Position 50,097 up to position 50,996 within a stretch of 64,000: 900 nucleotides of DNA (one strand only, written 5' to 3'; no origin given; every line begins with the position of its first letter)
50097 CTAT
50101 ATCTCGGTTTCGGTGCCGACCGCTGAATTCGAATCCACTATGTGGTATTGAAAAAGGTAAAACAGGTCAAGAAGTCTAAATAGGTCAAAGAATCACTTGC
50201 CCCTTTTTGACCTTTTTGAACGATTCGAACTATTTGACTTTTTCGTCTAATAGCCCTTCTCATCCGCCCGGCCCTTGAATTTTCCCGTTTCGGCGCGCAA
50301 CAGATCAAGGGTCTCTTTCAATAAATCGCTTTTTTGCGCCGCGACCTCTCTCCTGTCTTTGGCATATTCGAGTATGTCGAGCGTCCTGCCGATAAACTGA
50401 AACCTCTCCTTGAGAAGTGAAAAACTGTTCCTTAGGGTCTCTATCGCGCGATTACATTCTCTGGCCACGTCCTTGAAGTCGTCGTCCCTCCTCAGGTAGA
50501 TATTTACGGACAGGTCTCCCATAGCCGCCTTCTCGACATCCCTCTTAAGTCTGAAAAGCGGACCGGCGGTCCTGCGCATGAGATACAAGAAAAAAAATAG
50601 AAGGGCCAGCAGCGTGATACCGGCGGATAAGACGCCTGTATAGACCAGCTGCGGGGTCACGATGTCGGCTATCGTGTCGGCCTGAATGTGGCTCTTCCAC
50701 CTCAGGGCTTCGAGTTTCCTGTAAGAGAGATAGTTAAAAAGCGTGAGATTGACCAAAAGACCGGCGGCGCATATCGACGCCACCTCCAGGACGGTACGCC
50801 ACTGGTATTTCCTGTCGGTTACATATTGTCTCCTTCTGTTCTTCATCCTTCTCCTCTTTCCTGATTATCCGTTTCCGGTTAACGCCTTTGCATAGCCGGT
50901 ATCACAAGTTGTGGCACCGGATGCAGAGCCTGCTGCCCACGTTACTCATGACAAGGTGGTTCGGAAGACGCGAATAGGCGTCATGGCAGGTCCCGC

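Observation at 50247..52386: Operon of two output-less HAMP membrane proteins flanking a membrane-anchored heptaheme cytochrome c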

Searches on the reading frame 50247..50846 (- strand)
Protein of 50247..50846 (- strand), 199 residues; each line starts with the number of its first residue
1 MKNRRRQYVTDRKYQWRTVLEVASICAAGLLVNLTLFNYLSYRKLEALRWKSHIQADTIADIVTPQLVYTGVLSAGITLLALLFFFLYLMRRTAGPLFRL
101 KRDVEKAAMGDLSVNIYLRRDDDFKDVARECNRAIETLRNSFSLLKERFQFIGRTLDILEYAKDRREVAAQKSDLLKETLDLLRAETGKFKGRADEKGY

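Call 3: search_protein_families(library=pfam, proteins=[window:50247-50846:-], max_evalue=1)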
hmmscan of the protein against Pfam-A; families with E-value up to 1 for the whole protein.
window:50247-50846:- (199 aa): 3 families
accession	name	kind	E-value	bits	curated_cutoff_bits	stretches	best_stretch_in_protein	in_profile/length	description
PF00672.30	HAMP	-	0.012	16.3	25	1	89-139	2-52/53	HAMP domain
PF24270.1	HTH_Cmi2_C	-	0.053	14.2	27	1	111-189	16-90/125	Cmi2, C-terminal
PF25258.1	DUF7859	-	0.085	13.2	27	1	56-93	2-36/49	Family of unknown function (DUF7859)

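Call 4: search_protein_families(library=ncbifam, proteins=[window:50247-50846:-], max_evalue=1)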
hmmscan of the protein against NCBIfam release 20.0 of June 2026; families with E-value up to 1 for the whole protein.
window:50247-50846:- (199 aa): 8 families
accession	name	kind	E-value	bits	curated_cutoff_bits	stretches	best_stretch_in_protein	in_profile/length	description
NF011874.0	PRK15347.1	equivalog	6.5e-05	21.1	852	1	76-174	303-400/921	two component system sensor kinase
NF038263.1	prot_phos_SiaA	equivalog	0.0005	18.7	700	1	45-167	284-405/658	biofilm regulation protein phosphatase SiaA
NF038389.1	ArsS_fam_HK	equivalog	0.00062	19.4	250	1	69-140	130-201/403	ArsS family sensor histidine kinase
NF012163.2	BaeS_SmeS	equivalog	0.0011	18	500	1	68-141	164-236/457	sensor histidine kinase efflux regulator BaeS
NF040691.1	MtrAB_MtrB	equivalog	0.0012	17.9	450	1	66-147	184-266/507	MtrAB system histidine kinase MtrB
NF007837.0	PRK10549.1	equivalog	0.0086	14.8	603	1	75-140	171-235/466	envelope stress sensor histidine kinase BaeS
NF041210.1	his_kin_PieS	equivalog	0.063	12.2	850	0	66-144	168-242/474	two component system sensor histidine kinase PieS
NF047496.1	HK_LIC11548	equivalog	0.12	11.1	750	1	71-136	278-342/589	LIC_11548 family sensor histidine kinase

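Call 72: search_protein_families(library=pfam, alignment_id=A7, max_evalue=0.01)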
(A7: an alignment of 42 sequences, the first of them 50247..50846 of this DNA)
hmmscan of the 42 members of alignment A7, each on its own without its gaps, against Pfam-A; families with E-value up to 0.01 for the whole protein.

A. member 1, window:50247-50846:- (199 aa): 0 families

B. families by the number of members that match (of 42 scanned): 16 families
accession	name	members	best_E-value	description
PF00672.30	HAMP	22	2.1e-08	HAMP domain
PF18947.5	HAMP_2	10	1.7e-07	HAMP domain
PF10063.14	DUF2301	2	0.00034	Uncharacterized integral membrane protein (DUF2301)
PF13061.11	DUF3923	1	0.0015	Protein of unknown function (DUF3923)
PF16519.10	TRPM_tetra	1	0.0018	Tetramerisation domain of TRPM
PF14093.11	DUF4271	1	0.0019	Domain of unknown function (DUF4271)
PF12699.13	phiKZ_IP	1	0.0019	phiKZ-like phage internal head proteins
PF07264.17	EI24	1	0.0021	Sulfate transporter CysZ/Etoposide-induced protein 2.4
PF10115.14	HlyU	1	0.0024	Transcriptional activator HlyU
PF06664.17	WLS-like_TM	1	0.0039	Wntless-like, transmembrane domain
PF07303.18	Occludin_ELL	1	0.0052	Occludin homology domain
PF06027.18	SLC35F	1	0.0053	Solute carrier family 35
PF02687.27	FtsX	1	0.0068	FtsX-like permease C-terminal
PF01219.24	DAGK_prokar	1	0.0069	Prokaryotic diacylglycerol kinase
PF11918.13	Peptidase_S41_N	1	0.0091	N-terminal domain of Peptidase_S41 in eukaryotic IRBP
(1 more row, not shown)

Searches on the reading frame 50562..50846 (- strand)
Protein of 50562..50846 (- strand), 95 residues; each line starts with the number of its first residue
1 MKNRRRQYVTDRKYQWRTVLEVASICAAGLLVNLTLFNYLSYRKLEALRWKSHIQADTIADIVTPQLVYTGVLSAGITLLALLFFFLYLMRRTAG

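Call 74: find_homologous_proteins(query=A8, max_evalue=0.01)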
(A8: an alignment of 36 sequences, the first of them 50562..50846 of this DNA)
Query A8 (36 sequences) (95 aa, profile of the alignment): 24 proteins with E <= 0.01 among 2148 candidates.
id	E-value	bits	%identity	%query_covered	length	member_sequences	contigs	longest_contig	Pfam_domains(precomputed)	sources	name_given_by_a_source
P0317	2.2e-27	113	23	88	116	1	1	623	-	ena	-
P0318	3.9e-26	109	36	93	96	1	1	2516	-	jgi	jgi:hypothetical protein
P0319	1.2e-23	101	24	65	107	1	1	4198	-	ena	-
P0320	6.4e-18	82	30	81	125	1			-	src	-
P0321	1.6e-17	81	28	71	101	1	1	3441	-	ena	-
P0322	3.5e-9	54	-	-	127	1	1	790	-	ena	-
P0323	4.0e-9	54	24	98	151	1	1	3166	PF00672.31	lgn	-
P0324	8.9e-9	53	25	98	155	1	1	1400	-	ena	-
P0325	1.2e-8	53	28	98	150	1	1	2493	-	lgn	-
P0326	2.1e-8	52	25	98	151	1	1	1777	PF00672.31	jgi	-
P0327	4.9e-8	51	-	-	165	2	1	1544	-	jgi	-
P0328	1.2e-7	50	28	98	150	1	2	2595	PF00672.31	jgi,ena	-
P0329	2.0e-7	49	-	-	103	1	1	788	-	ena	-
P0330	4.1e-6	45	-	-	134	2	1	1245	-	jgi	-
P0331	7.5e-6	44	24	98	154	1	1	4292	PF00672.31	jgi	jgi:methyl-accepting chemotaxis protein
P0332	8.6e-6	44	-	-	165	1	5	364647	PF00672.31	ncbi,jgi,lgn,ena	-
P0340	5.7e-3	34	23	89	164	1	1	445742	-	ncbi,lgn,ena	-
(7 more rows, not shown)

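Call 75: find_encoding_contigs(protein=P0332, flank=4000, max_places=1)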
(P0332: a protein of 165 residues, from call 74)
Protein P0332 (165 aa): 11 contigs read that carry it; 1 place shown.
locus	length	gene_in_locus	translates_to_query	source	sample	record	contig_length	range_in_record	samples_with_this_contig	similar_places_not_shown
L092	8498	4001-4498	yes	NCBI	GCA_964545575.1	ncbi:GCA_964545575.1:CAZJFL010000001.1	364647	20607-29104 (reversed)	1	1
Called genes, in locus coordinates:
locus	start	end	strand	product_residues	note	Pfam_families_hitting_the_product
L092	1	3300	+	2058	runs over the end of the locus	PF05860:TPS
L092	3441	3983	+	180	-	PF13624:SurA_N_3 (faint)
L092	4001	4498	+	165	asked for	PF00672:HAMP (weak)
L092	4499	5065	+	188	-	-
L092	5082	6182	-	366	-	PF03739:LptF_LptG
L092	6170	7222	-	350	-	PF03739:LptF_LptG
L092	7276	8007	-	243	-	PF18912:DZR_2, PF00156:Pribosyltran (weak)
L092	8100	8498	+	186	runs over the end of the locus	PF00156:Pribosyltran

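Call 76: find_encoding_contigs(protein=P0340, flank=4000, max_places=1)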
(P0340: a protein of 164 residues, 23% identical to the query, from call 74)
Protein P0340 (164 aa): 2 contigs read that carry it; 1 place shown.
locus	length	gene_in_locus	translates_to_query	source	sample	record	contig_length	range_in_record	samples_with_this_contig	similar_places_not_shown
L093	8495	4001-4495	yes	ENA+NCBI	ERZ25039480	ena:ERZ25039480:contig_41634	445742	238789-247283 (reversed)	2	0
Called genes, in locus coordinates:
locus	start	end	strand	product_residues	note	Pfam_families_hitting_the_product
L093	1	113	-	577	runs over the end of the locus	PF13491:FtsK_4TM, PF17854:FtsK_alpha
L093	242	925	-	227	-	PF02775:TPP_enzyme_C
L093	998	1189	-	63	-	-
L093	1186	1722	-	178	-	PF00037:Fer4 (faint), PF12797:Fer4_2 (faint), PF12837:Fer4_6 (faint), PF13183:Fer4_8, PF13237:Fer4_10, PF12838:Fer4_7, PF13187:Fer4_9, PF13484:Fer4_16 (weak), +3 more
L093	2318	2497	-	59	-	-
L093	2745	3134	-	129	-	PF17147:PFOR_II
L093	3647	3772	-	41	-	-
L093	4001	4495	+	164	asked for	-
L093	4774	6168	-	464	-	-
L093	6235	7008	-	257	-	PF17131:TP_0789-like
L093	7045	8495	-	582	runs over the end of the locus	PF02687:FtsX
